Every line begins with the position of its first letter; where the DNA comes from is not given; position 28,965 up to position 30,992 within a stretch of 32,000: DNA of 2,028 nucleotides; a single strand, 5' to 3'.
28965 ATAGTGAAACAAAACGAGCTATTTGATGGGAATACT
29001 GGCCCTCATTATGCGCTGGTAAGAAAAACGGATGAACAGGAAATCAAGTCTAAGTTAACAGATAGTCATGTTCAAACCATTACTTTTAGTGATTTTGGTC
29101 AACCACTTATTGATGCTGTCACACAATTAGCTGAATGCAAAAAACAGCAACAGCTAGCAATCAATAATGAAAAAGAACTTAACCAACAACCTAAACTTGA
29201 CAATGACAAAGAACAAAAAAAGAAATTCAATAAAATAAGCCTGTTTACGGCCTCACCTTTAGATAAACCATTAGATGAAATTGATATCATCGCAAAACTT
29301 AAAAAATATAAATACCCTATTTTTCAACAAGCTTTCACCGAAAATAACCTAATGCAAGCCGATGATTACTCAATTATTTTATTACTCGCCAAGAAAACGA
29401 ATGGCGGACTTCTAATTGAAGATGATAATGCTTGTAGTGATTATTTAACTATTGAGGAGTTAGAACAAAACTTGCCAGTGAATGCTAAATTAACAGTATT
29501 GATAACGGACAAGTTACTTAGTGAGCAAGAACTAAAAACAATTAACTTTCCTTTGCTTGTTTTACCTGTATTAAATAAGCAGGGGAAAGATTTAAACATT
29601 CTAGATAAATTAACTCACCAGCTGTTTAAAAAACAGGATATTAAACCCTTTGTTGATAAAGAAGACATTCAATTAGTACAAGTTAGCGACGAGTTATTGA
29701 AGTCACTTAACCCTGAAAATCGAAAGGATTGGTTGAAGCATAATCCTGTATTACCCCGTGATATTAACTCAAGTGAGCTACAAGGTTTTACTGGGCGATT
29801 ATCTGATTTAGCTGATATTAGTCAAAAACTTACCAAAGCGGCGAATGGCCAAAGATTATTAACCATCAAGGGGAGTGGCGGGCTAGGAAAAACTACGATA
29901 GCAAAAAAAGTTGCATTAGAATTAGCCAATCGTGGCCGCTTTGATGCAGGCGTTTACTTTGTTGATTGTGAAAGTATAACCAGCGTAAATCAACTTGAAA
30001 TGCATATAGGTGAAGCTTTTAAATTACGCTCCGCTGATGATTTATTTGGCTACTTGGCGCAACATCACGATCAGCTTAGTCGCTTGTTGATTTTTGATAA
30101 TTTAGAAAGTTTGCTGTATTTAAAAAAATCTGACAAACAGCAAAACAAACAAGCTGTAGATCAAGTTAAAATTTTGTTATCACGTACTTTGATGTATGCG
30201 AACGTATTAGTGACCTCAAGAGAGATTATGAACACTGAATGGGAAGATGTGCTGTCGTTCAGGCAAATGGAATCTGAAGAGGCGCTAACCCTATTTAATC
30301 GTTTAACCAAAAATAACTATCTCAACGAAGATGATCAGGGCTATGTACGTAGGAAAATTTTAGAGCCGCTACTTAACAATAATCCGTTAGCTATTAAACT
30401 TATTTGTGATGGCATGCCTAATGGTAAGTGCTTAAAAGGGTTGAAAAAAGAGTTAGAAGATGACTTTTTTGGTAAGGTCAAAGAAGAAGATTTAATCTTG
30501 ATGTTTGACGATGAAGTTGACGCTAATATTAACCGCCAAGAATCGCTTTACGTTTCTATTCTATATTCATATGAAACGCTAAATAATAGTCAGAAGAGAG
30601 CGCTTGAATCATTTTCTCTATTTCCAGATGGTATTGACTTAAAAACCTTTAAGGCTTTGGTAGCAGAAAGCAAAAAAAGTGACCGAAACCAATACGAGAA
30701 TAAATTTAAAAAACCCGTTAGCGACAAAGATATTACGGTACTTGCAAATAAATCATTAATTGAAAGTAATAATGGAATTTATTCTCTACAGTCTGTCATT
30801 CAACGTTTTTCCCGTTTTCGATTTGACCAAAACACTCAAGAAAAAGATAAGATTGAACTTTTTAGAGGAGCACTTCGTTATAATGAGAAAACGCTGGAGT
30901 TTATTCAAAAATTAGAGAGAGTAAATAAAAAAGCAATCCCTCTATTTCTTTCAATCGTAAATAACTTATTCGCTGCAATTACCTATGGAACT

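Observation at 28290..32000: Unlisted giant ORF: SIR2 NADase-like domain fused to an NB-ARC STAND ATPase and helical repeats (candidate single-protein anti-phage system)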

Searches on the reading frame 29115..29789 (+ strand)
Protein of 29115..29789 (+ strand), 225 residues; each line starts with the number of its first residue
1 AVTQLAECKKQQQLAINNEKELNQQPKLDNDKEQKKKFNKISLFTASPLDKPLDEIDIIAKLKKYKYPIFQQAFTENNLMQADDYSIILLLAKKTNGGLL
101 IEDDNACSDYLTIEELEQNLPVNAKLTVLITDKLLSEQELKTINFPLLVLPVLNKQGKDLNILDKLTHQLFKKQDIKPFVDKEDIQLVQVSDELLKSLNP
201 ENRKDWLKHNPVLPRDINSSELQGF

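Call 50: predict_structure(alignment_id=A2)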
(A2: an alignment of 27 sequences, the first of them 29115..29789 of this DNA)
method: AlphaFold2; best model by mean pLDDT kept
length: 225 residues; sequences in the alignment: 27
mean_pLDDT: 88.1   pTM: 0.77
mean pLDDT of the five models: 88.1, 86.6, 85.8, 85.0, 84.5
residues with pLDDT >= 90: 157; 70-90: 41; 50-70: 15; < 50: 12
segments of 3 or more residues with pLDDT < 50: 22-32
pLDDT, mean of each block of 10 residues (from residue 1): 85 64 45 72 96 95 94 97 97 97 95 97 97 97 97 94 92 91 93 95 83 76 64
secondary structure, 60 per line:
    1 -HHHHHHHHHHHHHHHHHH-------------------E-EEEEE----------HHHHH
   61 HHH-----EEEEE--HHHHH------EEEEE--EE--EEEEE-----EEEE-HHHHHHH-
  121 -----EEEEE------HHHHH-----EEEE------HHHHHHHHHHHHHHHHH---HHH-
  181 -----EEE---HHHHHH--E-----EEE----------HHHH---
elements in order: H2-19 E41-45 H56-63 E69-73 H76-80 E87-91 E98-102 E108-111 H113-119 E126-130 H137-141 E147-150 H157-173 E186-188 H192-197 E206-208 H219-222

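Call 55: fold_search(model_id=the predicted structure, library=pdb)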
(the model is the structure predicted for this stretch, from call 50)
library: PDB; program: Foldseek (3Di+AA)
matches with E <= 10: 920; with E <= 0.001: 1
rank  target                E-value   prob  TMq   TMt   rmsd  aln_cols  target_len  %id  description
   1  8tl0_D                6.5e-04  1.00  0.48  0.25   5.6       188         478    8  Structure of activated SAVED-CHAT filament (released 2024-03-06)
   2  8tl0_B                1.5e-03  0.99  0.42  0.23   7.2       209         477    7  Structure of activated SAVED-CHAT filament (released 2024-03-06)
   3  8tl0_A                2.0e-03  1.00  0.46  0.24   4.0       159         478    8  Structure of activated SAVED-CHAT filament (released 2024-03-06)
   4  8tl0_C                2.0e-03  1.00  0.46  0.24   6.0       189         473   10  Structure of activated SAVED-CHAT filament (released 2024-03-06)
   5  3d4o_A                9.1e-03  0.96  0.31  0.25   5.4       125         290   18  Crystal structure of dipicolinate synthase subunit A (NP_243269.1) from BACILLUS HALODURANS at 2.10 A resolution (released 2008-07-08)
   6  3d4o_C                1.1e-02  0.96  0.31  0.25   5.5       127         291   17  Crystal structure of dipicolinate synthase subunit A (NP_243269.1) from BACILLUS HALODURANS at 2.10 A resolution (released 2008-07-08)
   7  3d4o_D                1.1e-02  0.92  0.30  0.24   5.7       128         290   17  Crystal structure of dipicolinate synthase subunit A (NP_243269.1) from BACILLUS HALODURANS at 2.10 A resolution (released 2008-07-08)
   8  5z20_A                1.7e-02  0.77  0.28  0.21  16.1       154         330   11  The ternary structure of D-lactate dehydrogenase from Pseudomonas aeruginosa with NADH and oxamate (released 2018-09-19)
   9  7mq8_SI               2.0e-02  0.89  0.33  0.11  12.7       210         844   10  Cryo-EM structure of the human SSU processome, state pre-A1 (released 2021-09-22)
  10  8tl0_I                2.2e-02  0.98  0.49  0.26   7.9       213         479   10  Structure of activated SAVED-CHAT filament (released 2024-03-06)
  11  6ns7_B                2.3e-02  0.85  0.37  0.35   7.3       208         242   11  Crystal structure of murine caspase-11 (released 2020-07-29)
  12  5z20_B                2.4e-02  0.91  0.28  0.20   5.7       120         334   12  The ternary structure of D-lactate dehydrogenase from Pseudomonas aeruginosa with NADH and oxamate (released 2018-09-19)
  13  5z20_D                2.6e-02  0.75  0.29  0.21  16.1       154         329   10  The ternary structure of D-lactate dehydrogenase from Pseudomonas aeruginosa with NADH and oxamate (released 2018-09-19)
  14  1yjq                  2.8e-02  0.82  0.26  0.21   6.1       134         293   17  Crystal structure of ketopantoate reductase in complex with NADP+ (released 2005-06-28)
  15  5z20_F                2.8e-02  0.72  0.29  0.21  16.2       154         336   10  The ternary structure of D-lactate dehydrogenase from Pseudomonas aeruginosa with NADH and oxamate (released 2018-09-19)
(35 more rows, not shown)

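Call 56: search_protein_families(library=pfam, alignment_id=A2, max_evalue=10)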
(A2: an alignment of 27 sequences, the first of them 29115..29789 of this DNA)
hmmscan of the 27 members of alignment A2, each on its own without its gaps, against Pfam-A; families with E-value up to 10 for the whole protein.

A. member 1, window:29115-29789:+ (225 aa): 1 family
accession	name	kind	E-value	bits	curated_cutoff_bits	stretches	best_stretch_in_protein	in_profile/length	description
PF17886.7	ArsA_HSP20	-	0.019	15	22.5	1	178-201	11-34/63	HSP20-like domain found in ArsA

B. families by the number of members that match (of 27 scanned): 13 families
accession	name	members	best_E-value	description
PF12090.13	Spt20_SEP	2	0.0004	Spt20, SEP domain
PF17886.7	ArsA_HSP20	1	0.019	HSP20-like domain found in ArsA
PF08280.17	HTH_Mga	1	0.02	M protein trans-acting positive regulator (MGA) HTH domain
PF19618.4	DUF6123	1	0.022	Family of unknown function (DUF6123)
PF01884.23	PcrB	1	0.044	PcrB family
PF19810.5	HFX_2341_N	1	0.046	HFX_2341-like, N-terminal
PF17743.7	DUF5580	1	0.049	Family of unknown function (DUF5580) N-terminal domain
PF02399.21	Herpes_ori_bp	1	0.053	Origin of replication binding protein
PF20892.2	SidC_lipid-bd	1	0.057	SidC, lipid-binding domain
PF09959.14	DUF2193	1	0.11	Uncharacterized protein conserved in archaea (DUF2193)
PF21965.2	SAMP2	1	0.2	Small archaeal modifier protein 2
PF20929.2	PDCD10_N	1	0.21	Programmed cell death protein 10, dimerisation domain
PF23109.1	ARCH_RTEL1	1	0.22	RTEL1 helicase, ARCH domain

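Call 75: search_protein_representatives(alignment_id=A2)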
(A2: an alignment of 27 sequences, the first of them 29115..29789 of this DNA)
Query: 27 sequences, 214 profile positions. Proteins with E-value up to 0.001 (for the whole library): 131; up to 1e-10: 116; up to 1e-30: 55. The best 131 are listed.
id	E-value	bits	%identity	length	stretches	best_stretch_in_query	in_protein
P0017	8.5e-62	224.8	-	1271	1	1-214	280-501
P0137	2.5e-61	223.2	-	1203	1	24-214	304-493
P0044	1.5e-59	217.5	-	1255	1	2-214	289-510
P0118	2.4e-59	216.8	-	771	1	2-214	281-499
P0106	7.5e-59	215.2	-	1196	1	2-214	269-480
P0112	4.8e-58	212.5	-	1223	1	2-214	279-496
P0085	1.3e-56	207.8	-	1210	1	2-214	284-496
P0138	1.5e-56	207.7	-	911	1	12-214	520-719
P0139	2.8e-55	203.5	-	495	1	2-208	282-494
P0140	6.8e-55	202.2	-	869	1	2-214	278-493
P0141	4.5e-54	199.5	-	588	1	21-214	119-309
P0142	7.0e-54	198.9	-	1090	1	27-214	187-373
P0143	2.3e-53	197.2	-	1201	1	6-214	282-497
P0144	1.1e-52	195.1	-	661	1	2-214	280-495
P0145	1.6e-52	194.5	-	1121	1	11-214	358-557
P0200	5.4e-22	94.7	-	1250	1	22-214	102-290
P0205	1.3e-20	90.2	-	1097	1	19-214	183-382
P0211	4.2e-18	82.0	-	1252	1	13-214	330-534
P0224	1.7e-15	73.5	-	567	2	6-136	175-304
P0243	2.7e-10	56.4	-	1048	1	12-168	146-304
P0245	3.3e-10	56.2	-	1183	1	3-117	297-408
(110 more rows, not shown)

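Call 77: search_protein_families(library=pfam, proteins=[P0200, P0205, P0211, P0243, P0245, P0224], max_evalue=0.001)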
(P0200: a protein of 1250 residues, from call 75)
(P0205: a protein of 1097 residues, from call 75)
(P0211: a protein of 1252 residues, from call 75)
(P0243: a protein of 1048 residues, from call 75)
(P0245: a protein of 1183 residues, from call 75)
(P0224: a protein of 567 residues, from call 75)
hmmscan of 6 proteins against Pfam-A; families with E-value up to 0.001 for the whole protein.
P0200 (1250 aa): 4 families
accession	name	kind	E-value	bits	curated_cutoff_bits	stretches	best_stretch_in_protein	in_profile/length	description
PF00931.28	NB-ARC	-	0.00024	20.9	23.5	1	298-508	6-222/248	NB-ARC domain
PF05729.18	NACHT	-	0.00035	20.9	26.7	1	313-416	2-114/167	NACHT domain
PF20720.3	nSTAND3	-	0.0008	19.6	27.2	0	310-430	16-114/155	Novel STAND NTPase 3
PF25199.1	nSTAND_NTPase5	-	0.00086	19.6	34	0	300-337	28-67/145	Novel STAND NTPase 5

P0205 (1097 aa): 3 families
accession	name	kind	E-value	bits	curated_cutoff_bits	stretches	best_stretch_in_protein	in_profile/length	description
PF00931.28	NB-ARC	-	1.6e-09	37.8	23.5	1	386-630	2-247/248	NB-ARC domain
PF05729.18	NACHT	-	2.1e-05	24.8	26.7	1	406-543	3-161/167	NACHT domain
PF25199.1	nSTAND_NTPase5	-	0.00078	19.7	34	0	390-433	26-71/145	Novel STAND NTPase 5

P0211 (1252 aa): 3 families
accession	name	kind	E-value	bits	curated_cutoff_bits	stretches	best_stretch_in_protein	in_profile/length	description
PF24391.1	HD-CE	-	2.3e-26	93.5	27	1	45-269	3-245/263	HD-CE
PF00931.28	NB-ARC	-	2e-06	27.7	23.5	1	538-782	2-247/248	NB-ARC domain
PF05729.18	NACHT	-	0.00012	22.4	26.7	1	558-668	3-129/167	NACHT domain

P0243 (1048 aa): 6 families
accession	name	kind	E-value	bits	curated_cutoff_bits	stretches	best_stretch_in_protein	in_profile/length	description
PF13271.11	DUF4062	-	2.3e-06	28.2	24.7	1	2-74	1-71/82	Domain of unknown function (DUF4062)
PF00931.28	NB-ARC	-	4.7e-06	26.5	23.5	1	334-469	2-138/248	NB-ARC domain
PF13191.12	AAA_16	-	0.00021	22.3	32.6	1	330-393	2-63/167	AAA ATPase domain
PF05729.18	NACHT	-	0.00033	21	26.7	1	356-443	5-99/167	NACHT domain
PF03266.21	NTPase_1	-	0.00042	20.7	23.9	0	356-451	4-91/168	NTPase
PF20703.3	nSTAND1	-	0.0007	19.8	27.1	0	325-480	11-173/379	Novel STAND NTPase 1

P0245 (1183 aa): 8 families
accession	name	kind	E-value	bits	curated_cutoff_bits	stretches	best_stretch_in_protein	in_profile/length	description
PF24390.1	PRTase-CE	-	1.3e-23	84.6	27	1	37-276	2-252/253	PRTase-CE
PF00931.28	NB-ARC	-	1.2e-08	35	23.5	1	486-695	2-219/248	NB-ARC domain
PF20720.3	nSTAND3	-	2.5e-08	34.2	27.2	1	502-663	16-152/155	Novel STAND NTPase 3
PF05729.18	NACHT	-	1.9e-05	25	26.7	1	506-605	3-110/167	NACHT domain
PF13191.12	AAA_16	-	3.6e-05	24.8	32.6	1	482-531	2-58/167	AAA ATPase domain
PF13401.12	AAA_22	-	9.3e-05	23.2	27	1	503-604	5-107/130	AAA domain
PF13173.12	AAA_14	-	0.0002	21.8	27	1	504-616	3-103/129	AAA domain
PF24883.2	NPHP3_N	-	0.00087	19.9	24.8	0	495-541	14-59/164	Nephrocystin 3, N-terminal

P0224 (567 aa): 4 families
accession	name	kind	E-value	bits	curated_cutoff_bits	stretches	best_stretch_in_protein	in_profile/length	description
PF00931.28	NB-ARC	-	2e-09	37.5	23.5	1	354-554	2-211/248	NB-ARC domain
PF20720.3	nSTAND3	-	5.6e-05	23.3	27.2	1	361-525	7-148/155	Novel STAND NTPase 3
PF13173.12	AAA_14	-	8.9e-05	22.9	27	1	371-487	2-101/129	AAA domain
PF13401.12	AAA_22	-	0.00021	22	27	0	370-483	4-122/130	AAA domain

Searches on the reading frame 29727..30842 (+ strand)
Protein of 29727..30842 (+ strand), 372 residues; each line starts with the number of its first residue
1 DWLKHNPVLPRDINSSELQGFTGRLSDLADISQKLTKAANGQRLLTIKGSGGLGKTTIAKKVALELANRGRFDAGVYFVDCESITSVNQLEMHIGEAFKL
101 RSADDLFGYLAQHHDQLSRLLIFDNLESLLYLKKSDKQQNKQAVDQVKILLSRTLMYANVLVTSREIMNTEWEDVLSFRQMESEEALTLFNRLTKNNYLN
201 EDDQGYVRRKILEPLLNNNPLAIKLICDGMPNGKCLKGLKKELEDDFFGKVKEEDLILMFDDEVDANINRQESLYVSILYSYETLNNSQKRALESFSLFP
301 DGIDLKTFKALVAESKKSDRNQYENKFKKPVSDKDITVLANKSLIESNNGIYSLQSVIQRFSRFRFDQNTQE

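Call 104: search_solved_structures(query=window:29727-30842:+, max_evalue=10)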
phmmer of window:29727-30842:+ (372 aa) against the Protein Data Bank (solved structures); distinct sequences matched with E-value up to 10: 20.
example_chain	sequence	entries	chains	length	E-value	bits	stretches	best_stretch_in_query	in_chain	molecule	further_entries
9nbl_A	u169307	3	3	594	1.2e-05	28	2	39-70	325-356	Arsenite transporter ATPase-like protein,arsA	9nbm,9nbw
9nbo_A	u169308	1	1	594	2e-05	27.3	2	39-70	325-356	Arsenite transporter ATPase-like protein,arsA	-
9jbn_C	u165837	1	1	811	5.3e-05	25.9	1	31-95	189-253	Probable disease resistance protein At5g04720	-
1f48_A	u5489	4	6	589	0.00089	21.8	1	27-74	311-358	ARSENITE-TRANSLOCATING ATPASE | ARSENICAL PUMP-DRIVING ATPASE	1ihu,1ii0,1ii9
5zme_A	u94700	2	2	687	0.025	17.1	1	40-74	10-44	ATPase ARSA1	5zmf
6j5t_G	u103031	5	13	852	0.035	16.6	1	27-86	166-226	Disease resistance RPP13-like protein 4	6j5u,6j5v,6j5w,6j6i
8k60_I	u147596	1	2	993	0.046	16.2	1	18-196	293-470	Regulatory protein AfsR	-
4xgu_A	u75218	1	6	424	0.24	13.8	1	18-152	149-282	Putative pachytene checkpoint protein 2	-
3ug6_A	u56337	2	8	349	0.27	13.7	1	25-106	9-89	arsenical pump-driving ATPase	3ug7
6bs3_A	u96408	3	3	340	0.36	13.3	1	39-72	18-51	Putative ATPase Rv3679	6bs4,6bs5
7qsd_O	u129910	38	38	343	0.76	12.2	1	32-82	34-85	NADH dehydrogenase [ubiquinone] 1 alpha subcomplex subunit 10, mitochondrial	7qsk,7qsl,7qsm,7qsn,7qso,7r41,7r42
9w2u_O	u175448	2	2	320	0.85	12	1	33-82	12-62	NADH dehydrogenase [ubiquinone] 1 alpha subcomplex subunit 10, mitochondrial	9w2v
5o31_O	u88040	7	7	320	0.86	12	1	33-82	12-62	NADH dehydrogenase [ubiquinone] 1 alpha subcomplex subunit 10, mitochondrial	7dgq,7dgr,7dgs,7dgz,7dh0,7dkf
6mit_A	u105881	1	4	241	0.98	11.8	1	37-145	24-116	Lipopolysaccharide export system ATP-binding protein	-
3zq6_A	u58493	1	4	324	1.2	11.5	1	44-95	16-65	PUTATIVE ARSENICAL PUMP-DRIVING ATPASE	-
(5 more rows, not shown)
